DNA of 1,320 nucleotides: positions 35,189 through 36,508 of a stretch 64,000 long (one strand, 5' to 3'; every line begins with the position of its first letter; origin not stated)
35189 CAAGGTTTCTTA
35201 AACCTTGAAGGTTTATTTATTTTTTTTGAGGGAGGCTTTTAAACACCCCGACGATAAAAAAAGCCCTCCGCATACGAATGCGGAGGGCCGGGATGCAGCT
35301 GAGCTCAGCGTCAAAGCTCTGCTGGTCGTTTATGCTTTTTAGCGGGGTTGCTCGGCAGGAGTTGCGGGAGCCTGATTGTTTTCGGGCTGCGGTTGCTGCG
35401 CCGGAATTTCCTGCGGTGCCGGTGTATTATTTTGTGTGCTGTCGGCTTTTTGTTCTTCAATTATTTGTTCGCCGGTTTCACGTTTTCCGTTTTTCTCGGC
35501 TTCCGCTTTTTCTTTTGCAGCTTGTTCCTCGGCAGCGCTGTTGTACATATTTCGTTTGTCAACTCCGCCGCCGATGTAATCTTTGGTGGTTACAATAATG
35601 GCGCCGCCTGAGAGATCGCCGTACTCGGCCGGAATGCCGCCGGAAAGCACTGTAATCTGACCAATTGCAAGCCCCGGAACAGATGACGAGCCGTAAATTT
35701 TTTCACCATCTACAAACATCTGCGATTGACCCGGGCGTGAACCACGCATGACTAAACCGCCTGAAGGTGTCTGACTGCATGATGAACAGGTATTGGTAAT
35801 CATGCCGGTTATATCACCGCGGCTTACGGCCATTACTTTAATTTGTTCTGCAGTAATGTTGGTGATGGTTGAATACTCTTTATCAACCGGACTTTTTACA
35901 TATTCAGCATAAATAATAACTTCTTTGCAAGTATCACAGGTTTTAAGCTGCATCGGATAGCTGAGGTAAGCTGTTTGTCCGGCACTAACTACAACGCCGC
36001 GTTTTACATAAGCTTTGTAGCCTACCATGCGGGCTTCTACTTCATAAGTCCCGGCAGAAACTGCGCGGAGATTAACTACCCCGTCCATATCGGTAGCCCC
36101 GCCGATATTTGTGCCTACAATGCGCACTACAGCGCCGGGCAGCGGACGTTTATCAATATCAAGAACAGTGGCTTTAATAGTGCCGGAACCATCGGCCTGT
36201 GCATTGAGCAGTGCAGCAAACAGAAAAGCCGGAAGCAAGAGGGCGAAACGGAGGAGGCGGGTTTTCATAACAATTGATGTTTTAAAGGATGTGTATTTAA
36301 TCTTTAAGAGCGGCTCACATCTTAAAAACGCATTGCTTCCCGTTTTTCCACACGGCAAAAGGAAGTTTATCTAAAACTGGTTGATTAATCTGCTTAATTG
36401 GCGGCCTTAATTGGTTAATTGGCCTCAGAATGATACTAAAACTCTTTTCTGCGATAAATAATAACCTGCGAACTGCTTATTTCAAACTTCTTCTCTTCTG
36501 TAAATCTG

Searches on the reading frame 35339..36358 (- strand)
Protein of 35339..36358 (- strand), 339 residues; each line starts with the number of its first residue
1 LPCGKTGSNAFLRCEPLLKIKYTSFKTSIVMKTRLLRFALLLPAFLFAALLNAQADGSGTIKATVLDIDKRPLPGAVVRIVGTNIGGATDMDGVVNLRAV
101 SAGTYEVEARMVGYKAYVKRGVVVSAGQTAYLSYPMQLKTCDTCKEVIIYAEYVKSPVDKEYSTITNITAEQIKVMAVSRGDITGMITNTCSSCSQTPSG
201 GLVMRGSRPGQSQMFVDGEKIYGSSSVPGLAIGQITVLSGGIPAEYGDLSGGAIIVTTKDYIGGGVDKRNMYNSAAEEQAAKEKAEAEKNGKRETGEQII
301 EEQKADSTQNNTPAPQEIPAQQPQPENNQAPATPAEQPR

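Call 41: search_protein_families(library=pfam, proteins=[window:35339-36358:-])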
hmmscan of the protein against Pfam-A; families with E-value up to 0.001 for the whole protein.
window:35339-36358:- (339 aa): 3 families
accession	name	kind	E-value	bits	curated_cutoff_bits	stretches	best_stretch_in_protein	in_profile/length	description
PF13620.12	CarboxypepD_reg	-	3.9e-14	53.2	32.3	1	60-133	1-78/82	Carboxypeptidase regulatory-like domain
PF13715.12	CarbopepD_reg_2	-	1.5e-10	41.4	32.2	1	64-132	4-72/88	CarboxypepD_reg-like domain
PF07715.20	Plug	-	2.2e-05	25.4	23.9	1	163-252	7-105/107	TonB-dependent Receptor Plug Domain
